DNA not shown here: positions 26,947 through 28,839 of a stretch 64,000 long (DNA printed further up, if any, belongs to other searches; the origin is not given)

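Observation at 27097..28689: Candidate tetraether (GDGT/macrocyclic archaeol) synthase: radical SAM with rubredoxin-like N-terminal knuckles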

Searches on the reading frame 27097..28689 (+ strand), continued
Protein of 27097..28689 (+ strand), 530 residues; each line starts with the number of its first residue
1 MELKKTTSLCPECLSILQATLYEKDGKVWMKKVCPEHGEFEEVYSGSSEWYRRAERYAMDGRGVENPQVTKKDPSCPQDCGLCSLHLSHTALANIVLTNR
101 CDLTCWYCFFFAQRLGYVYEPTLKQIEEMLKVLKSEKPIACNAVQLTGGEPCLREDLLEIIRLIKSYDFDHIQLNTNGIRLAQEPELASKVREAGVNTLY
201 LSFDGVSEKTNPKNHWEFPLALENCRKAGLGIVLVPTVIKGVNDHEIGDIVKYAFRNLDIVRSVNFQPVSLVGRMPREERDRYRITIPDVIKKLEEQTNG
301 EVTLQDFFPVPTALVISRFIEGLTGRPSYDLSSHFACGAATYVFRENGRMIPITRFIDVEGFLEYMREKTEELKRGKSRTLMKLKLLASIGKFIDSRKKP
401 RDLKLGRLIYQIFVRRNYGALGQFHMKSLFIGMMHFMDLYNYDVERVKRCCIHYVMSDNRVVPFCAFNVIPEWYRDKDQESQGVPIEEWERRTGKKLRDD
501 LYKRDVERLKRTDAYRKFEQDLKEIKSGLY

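Call 12: find_related_loci(query=window:27097-28689:+, collection=genome_contigs, flank=10000)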
Query window:27097-28689:+ (530 aa) in genome_contigs; peptide patterns used: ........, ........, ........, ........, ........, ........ (x = any residue, [..] = any of these).
248 stretches matched a pattern; 212 encode a relative of the query (tblastn E <= 1e-3); the best 80 are kept; 80 distinct loci.
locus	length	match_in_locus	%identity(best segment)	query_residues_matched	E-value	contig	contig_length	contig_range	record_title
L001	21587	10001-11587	86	1-529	0e+0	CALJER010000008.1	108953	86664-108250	MAG: uncultured archaeon isolate S1_Bin_METABAT__384_1 genome assembly, contig: c_000001327858, whole genome shotgun seq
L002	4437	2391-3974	81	1-528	0e+0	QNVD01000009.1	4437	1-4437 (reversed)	MAG: Hadesarchaea archaeon isolate WYZ-LMO6 Hadesarchaea_archaeon_WYZ-LMO6_contig-9, whole genome shotgun sequence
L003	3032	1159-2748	78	1-530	0e+0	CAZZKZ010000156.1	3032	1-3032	MAG TPA_asm: Candidatus Hadarchaeota archaeon isolate binchicken_co25_43 genome assembly, contig: k141_160344, whole gen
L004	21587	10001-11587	75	2-530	0e+0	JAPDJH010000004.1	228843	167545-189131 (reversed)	MAG: Hadesarchaea archaeon isolate S4B4_HD70 c_000000000017, whole genome shotgun sequence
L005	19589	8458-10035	72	2-527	0e+0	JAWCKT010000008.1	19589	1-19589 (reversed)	MAG: Candidatus Hadarchaeum sp. isolate JZ-2_201705_bins_148 JZ-2_201705_bins_148_scaffold_9, whole genome shotgun seque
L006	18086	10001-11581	71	2-528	0e+0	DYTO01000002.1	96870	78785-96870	MAG TPA_asm: Candidatus Hadarchaeum sp. isolate DR5_53_9 Afr_mines_DR5_20_length_96870_cov_3_711853, whole genome shotgu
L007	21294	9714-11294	72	2-528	0e+0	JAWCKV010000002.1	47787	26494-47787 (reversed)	MAG: Candidatus Hadarchaeales archaeon isolate JZ-2_201705_bins_153 JZ-2_201705_bins_153_scaffold_2, whole genome shotgu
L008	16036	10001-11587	71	2-530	0e+0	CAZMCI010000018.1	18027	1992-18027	MAG TPA_asm: Candidatus Hadarchaeota archaeon isolate binchicken_co349_82 genome assembly, contig: NODE_783_length_18027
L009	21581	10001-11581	71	2-528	0e+0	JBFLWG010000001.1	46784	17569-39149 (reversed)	MAG: Candidatus Hadarchaeota archaeon isolate MAG026 MAG026_1, whole genome shotgun sequence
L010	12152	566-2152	71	2-530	0e+0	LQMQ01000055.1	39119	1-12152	MAG: Candidatus Hadarchaeum yellowstonense isolate YNP_45 contig_124_653, whole genome shotgun sequence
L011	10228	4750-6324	72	2-526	0e+0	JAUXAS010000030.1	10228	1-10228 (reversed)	MAG: Hadesarchaea archaeon isolate CSMAG_2768 CSMAG_2768_k141_17476_length_10228_cov_18.9520, whole genome shotgun seque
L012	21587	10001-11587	70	2-530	0e+0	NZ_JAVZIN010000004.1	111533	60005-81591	MAG: Candidatus Hadarchaeum sp. isolate DRTY-6_201901_bins_47 DRTY-6_201901_bins_47_scaffold_4, whole genome shotgun seq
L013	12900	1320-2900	69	2-528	0e+0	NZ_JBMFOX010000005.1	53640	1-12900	MAG: Candidatus Hadarchaeum sp. isolate KM4338-48 NODE_5_length_53640_cov_4.434079, whole genome shotgun sequence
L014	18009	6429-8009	69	2-528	0e+0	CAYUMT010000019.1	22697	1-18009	MAG TPA_asm: Candidatus Hadarchaeota archaeon isolate SRP323688_co1_140 genome assembly, contig: NODE_3885_length_22697_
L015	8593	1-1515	72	22-526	0e+0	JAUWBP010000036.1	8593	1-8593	MAG: Hadesarchaea archaeon isolate CSMAG_1323 CSMAG_1323_k141_1312322_length_8593_cov_33.2855, whole genome shotgun sequ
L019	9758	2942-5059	82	1-529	0e+0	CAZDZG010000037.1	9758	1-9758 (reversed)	MAG TPA_asm: Candidatus Hadarchaeota archaeon isolate SRP104967_co1_43 genome assembly, contig: NODE_2378_length_9758_co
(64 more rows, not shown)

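Call 37: find_encoding_contigs(protein=P0055, flank=10000, max_places=2)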
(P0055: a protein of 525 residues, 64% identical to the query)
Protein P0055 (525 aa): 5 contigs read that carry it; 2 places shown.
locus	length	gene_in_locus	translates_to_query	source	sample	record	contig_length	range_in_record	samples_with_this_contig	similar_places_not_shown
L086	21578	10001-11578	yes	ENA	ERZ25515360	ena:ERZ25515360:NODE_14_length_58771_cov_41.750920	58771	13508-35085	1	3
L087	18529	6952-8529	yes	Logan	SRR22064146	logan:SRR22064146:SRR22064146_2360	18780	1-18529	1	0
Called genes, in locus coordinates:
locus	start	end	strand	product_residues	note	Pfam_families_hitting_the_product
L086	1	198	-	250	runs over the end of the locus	PF00290:Trp_syntA (faint), PF01884:PcrB, PF00977:His_biosynth, PF01180:DHO_dh (weak)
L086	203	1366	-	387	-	PF00890:FAD_binding_2, PF01134:GIDA (weak), PF01266:DAO (weak), PF01494:FAD_binding_3, PF01946:Thi4 (weak), PF03486:HI0933_like, PF12831:FAD_oxidored, PF22578:GGR_cat, +1 more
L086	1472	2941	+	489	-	PF04055:Radical_SAM, PF13353:Fer4_12, PF13186:SPASM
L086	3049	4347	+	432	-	PF13375:RnfC_N, PF01512:Complex1_51K, PF10531:SLBB, PF00037:Fer4 (faint), PF12838:Fer4_7 (weak), PF13187:Fer4_9 (weak)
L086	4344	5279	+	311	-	PF03116:NQR2_RnfD_RnfE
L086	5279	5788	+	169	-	PF04205:FMN_bind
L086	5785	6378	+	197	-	PF02508:Rnf-Nqr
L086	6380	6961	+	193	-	PF02508:Rnf-Nqr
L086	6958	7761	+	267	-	PF04060:FeS, PF12838:Fer4_7, PF13187:Fer4_9 (weak), PF13237:Fer4_10, PF14697:Fer4_21, PF00037:Fer4, PF12797:Fer4_2 (weak), PF12837:Fer4_6, +7 more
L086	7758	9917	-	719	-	PF02424:ApbE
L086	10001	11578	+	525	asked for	PF23545:Zn_ribbon_HMPTM, PF04055:Radical_SAM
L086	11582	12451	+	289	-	PF01040:UbiA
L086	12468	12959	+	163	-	PF04019:DUF359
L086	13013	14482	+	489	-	PF00478:IMPDH, PF00571:CBS, PF01645:Glu_synthase (weak), PF03060:NMO (weak), PF01070:FMN_dh (weak)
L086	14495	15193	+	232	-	PF00483:NTP_transferase, PF12804:NTP_transf_3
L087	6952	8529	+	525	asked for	PF23545:Zn_ribbon_HMPTM, PF04055:Radical_SAM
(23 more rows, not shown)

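Call 40: find_encoding_contigs(protein=P0006, flank=8000, max_places=1)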
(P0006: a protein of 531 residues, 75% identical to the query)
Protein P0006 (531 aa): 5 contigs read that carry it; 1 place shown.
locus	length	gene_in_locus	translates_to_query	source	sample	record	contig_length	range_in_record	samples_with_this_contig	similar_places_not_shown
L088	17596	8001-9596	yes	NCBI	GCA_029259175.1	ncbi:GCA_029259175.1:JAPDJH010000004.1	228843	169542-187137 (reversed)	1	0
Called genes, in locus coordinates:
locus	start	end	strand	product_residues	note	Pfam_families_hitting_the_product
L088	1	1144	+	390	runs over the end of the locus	PF00266:Aminotran_5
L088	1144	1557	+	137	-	PF01592:NifU_N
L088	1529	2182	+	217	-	-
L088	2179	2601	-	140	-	PF08915:tRNA-Thr_ED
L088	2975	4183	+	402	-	PF00155:Aminotran_1_2, PF00266:Aminotran_5, PF01053:Cys_Met_Meta_PP, PF01212:Beta_elim_lyase (weak), PF01041:DegT_DnrJ_EryC1 (weak)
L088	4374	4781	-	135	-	PF01398:JAB (weak), PF14464:Prok-JAB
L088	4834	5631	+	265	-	PF02625:XdhC_CoxI, PF13478:XdhC_C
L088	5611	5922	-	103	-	PF02597:ThiS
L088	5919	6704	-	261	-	PF01455:HupF_HypC, PF01643:Acyl-ACP_TE (faint), PF13279:4HBT_2, PF03061:4HBT (weak)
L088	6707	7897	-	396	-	PF01924:HypD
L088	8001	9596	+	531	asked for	PF23545:Zn_ribbon_HMPTM, PF04055:Radical_SAM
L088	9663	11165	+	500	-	PF01837:HcyBio, PF00571:CBS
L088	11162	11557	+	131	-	PF09383:NIL, PF13183:Fer4_8 (faint), PF00037:Fer4, PF12797:Fer4_2 (weak), PF14697:Fer4_21, PF12838:Fer4_7, PF13187:Fer4_9 (weak), PF00037:Fer4 (weak), +4 more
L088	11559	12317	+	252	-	PF27030:AbpE_bact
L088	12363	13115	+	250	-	PF00899:ThiF, PF03435:Sacchrp_dh_NADP (faint)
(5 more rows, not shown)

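Call 41: find_encoding_contigs(protein=P0020, flank=8000, max_places=1)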
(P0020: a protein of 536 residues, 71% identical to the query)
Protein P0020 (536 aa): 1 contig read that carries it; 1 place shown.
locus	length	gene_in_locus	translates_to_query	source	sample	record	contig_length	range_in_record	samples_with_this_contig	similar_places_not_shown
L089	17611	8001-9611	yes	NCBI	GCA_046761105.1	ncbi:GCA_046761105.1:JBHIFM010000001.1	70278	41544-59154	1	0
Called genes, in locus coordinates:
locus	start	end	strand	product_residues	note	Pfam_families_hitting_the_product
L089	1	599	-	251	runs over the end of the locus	PF21948:LplA-B_cat, PF03099:BPL_LplA_LipB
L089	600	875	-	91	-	PF10437:Lip_prot_lig_C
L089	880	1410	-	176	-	PF01661:Macro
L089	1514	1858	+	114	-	-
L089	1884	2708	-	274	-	PF00142:Fer4_NifH (faint), PF01656:CbiA, PF06564:CBP_BcsQ, PF09140:MipZ (weak), PF10609:ParA, PF13614:AAA_31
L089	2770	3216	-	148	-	PF06695:Sm_multidrug_ex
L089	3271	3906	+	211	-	PF00702:Hydrolase, PF12710:HAD, PF13419:HAD_2, PF08282:Hydrolase_3 (weak)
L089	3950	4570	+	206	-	PF00156:Pribosyltran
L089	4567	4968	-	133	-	PF01751:Toprim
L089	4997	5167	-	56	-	-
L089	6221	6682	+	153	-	PF00156:Pribosyltran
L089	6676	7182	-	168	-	PF01864:CarS-like, PF01148:CTP_transf_1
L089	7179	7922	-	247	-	PF01978:TrmB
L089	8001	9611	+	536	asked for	PF23545:Zn_ribbon_HMPTM, PF04055:Radical_SAM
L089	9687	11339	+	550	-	PF00118:Cpn60_TCP1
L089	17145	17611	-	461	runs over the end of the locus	PF02310:B12-binding, PF04055:Radical_SAM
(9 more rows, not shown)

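Call 52: predict_structure(alignment_id=A1)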
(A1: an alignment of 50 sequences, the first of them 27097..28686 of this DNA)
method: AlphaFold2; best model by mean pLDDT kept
length: 530 residues; sequences in the alignment: 50
mean_pLDDT: 88.1   pTM: 0.90
mean pLDDT of the five models: 88.1, 86.9, 86.3, 85.7, 82.0
residues with pLDDT >= 90: 319; 70-90: 168; 50-70: 30; < 50: 13
segments of 3 or more residues with pLDDT < 50: 69-76
pLDDT, mean of each block of 10 residues (from residue 1): 93 92 96 96 94 89 57 45 65 93 69 84 96 86 93 96 96 95 95 97 94 93 96 94 95 94 89 67 91 96 95 89 80 85 89 95 94 92 90 90 85 81 86 90 88 87 85 76 90 90 89 97 86
secondary structure, 60 per line:
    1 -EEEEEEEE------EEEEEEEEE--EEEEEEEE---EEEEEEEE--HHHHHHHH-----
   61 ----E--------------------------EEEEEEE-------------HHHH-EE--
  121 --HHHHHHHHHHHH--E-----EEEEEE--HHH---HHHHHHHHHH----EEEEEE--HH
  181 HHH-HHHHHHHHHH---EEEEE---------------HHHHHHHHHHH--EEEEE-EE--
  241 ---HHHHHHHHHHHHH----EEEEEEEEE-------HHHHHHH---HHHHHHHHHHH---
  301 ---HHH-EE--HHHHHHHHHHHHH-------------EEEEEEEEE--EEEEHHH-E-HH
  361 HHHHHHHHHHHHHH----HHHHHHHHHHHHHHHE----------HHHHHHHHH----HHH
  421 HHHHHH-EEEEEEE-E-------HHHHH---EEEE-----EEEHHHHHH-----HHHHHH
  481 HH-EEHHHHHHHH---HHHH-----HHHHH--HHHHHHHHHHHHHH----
elements in order: E2-9 E16-24 E27-34 E38-45 H48-55 E92-98 H112-115 H123-134 E143-148 H157-166 E171-176 H179-183 H185-194 E198-202 H218-228 E231-235 H244-256 E261-269 H277-283 H287-297 H312-324 E338-346 E349-352 H359-374 H379-393 H405-413 H418-426 E428-434 H444-448 E452-455 E461-463 H464-469 H475-482 H486-493 H497-500 H506-510 H513-526

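Call 54: fold_search(model_id=the predicted structure, library=pdb)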
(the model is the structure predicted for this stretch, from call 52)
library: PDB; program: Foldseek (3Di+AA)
matches with E <= 10: 1395; with E <= 0.001: 76
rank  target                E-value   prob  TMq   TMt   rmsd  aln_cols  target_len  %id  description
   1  7tom                  2.7e-55  1.00  0.86  0.92   2.7       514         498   45  X-ray crystal structure of glycerol dibiphytanyl glycerol tetraether - macrocyclic archaeol synthase (GDGT-MAS) from Met (released 2022-08-31)
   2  7tol                  9.5e-55  1.00  0.86  0.92   2.5       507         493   45  X-ray crystal structure of glycerol dibiphytanyl glycerol tetraether - macrocyclic archaeol synthase (GDGT-MAS) from Met (released 2022-08-31)
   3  2fb2_B                1.0e-09  1.00  0.39  0.61  13.1       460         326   14  Structure of the MoaA Arg17/266/268/Ala triple mutant (released 2006-05-09)
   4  2fb2_A                3.6e-09  1.00  0.40  0.62  12.5       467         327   14  Structure of the MoaA Arg17/266/268/Ala triple mutant (released 2006-05-09)
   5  1tv7_B                4.0e-09  1.00  0.40  0.62  12.2       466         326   14  Structure of the S-adenosylmethionine dependent Enzyme MoaA (released 2004-08-31)
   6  1tv7_A                7.4e-09  1.00  0.40  0.61  12.3       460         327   14  Structure of the S-adenosylmethionine dependent Enzyme MoaA (released 2004-08-31)
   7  5vsl_A                3.6e-07  1.00  0.32  0.61   3.9       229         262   16  Crystal structure of viperin with bound [4Fe-4S] cluster and S-adenosylhomocysteine (SAH) (released 2017-06-14)
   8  7vob                  5.0e-07  1.00  0.29  0.45   3.1       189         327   20  The crystal structure of a Radical SAM Enzyme BlsE involved in the Biosynthesis of Blasticidin S (released 2022-05-04)
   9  8qmk                  7.3e-07  1.00  0.29  0.42   3.3       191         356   18  Enzymatically-produced complex-B bound TmHydE structure (released 2023-11-22)
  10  3cix                  7.7e-07  1.00  0.29  0.43   3.2       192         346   18  X-RAY structure of the [FeFe]-hydrogenase maturase HydE from thermotoga maritima in complex with thiocyanate (released 2008-04-08)
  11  7o1p                  9.7e-07  1.00  0.31  0.48   4.5       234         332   15  [FeFe]-hydrogenase maturase HydE from T. Maritima (C-ter stretch absent) (released 2021-05-26)
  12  9dgw_C                1.1e-06  1.00  0.34  0.61   3.7       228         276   18  X-ray crystal structure of the Viperin-like enzyme from T. virens with bound CTP and SAM (released 2025-02-12)
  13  5few                  1.2e-06  1.00  0.32  0.47   7.2       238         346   14  HydE from T. maritima in complex with S-adenosyl-L-cysteine (final product) (released 2016-04-06)
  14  6q2q_A                1.3e-06  1.00  0.33  0.57  12.2       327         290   16  Crystal structure of mouse viperin bound to uridine triphosphate and S-adenosylhomocysteine (released 2020-01-22)
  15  5fep                  1.4e-06  1.00  0.31  0.46   7.3       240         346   14  HydE from T. maritima in complex with (2R,4R)-MeTDA (released 2016-04-06)
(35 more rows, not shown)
